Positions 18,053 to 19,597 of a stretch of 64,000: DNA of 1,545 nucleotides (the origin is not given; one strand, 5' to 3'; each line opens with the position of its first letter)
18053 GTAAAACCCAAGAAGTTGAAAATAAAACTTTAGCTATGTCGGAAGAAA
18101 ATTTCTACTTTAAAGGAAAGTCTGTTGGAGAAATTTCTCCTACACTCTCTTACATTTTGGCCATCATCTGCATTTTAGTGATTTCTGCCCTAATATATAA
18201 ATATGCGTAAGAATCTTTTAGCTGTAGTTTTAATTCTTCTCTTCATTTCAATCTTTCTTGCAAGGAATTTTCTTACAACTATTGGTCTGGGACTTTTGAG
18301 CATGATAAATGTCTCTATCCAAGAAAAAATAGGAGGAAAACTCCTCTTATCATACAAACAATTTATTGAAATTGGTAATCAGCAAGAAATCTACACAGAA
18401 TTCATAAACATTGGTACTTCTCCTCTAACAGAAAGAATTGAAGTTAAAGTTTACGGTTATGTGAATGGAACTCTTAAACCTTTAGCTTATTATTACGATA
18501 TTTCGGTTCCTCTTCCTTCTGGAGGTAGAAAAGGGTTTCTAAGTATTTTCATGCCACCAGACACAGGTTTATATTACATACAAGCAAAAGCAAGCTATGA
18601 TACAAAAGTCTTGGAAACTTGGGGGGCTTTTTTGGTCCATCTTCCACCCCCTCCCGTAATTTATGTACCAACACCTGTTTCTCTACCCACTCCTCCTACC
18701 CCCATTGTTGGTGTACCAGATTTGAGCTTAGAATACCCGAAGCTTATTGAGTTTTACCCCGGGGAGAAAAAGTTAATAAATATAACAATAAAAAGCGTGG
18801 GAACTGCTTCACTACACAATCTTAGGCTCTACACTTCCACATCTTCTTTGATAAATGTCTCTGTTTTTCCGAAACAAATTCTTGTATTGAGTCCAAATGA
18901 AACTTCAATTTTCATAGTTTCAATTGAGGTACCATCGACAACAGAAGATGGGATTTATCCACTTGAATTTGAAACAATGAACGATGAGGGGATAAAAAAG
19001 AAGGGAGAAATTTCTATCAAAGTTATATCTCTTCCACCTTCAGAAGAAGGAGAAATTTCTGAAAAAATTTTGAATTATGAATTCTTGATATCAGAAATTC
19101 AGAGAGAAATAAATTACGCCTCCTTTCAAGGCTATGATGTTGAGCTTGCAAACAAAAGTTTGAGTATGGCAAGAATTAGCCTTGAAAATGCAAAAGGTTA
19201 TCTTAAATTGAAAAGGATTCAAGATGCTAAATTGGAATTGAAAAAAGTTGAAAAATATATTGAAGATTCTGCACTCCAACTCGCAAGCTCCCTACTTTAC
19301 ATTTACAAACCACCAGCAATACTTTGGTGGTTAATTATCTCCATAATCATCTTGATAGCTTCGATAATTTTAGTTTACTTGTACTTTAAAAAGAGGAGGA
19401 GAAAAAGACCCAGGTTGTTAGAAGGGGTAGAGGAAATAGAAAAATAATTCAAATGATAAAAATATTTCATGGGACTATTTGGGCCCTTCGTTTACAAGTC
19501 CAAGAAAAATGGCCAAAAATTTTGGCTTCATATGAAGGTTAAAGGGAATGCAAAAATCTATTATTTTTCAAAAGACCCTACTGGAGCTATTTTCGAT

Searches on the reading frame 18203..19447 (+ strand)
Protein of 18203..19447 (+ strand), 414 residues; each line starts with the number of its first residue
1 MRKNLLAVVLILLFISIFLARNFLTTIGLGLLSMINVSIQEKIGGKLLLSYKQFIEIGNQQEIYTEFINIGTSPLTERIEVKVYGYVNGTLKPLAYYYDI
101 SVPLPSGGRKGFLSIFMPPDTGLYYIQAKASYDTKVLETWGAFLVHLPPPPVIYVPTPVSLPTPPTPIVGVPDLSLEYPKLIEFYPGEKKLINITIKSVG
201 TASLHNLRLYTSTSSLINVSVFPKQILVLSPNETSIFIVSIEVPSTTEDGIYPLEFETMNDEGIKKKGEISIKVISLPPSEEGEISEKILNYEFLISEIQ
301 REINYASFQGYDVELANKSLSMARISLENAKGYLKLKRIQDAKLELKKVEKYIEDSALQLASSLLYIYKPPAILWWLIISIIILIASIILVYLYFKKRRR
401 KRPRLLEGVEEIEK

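Call 66: search_protein_families(library=pfam, proteins=[window:18203-19447:+])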
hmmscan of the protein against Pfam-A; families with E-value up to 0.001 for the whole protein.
window:18203-19447:+ (414 aa): 2 families
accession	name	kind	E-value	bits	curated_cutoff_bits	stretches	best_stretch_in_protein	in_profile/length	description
PF14316.11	DUF4381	-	5.1e-05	24.1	27.2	1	370-407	16-53/145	Domain of unknown function (DUF4381)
PF10633.15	NPCBM_assoc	-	0.00024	21.7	24.4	0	186-257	3-74/78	NPCBM-associated, NEW3 domain of alpha-galactosidase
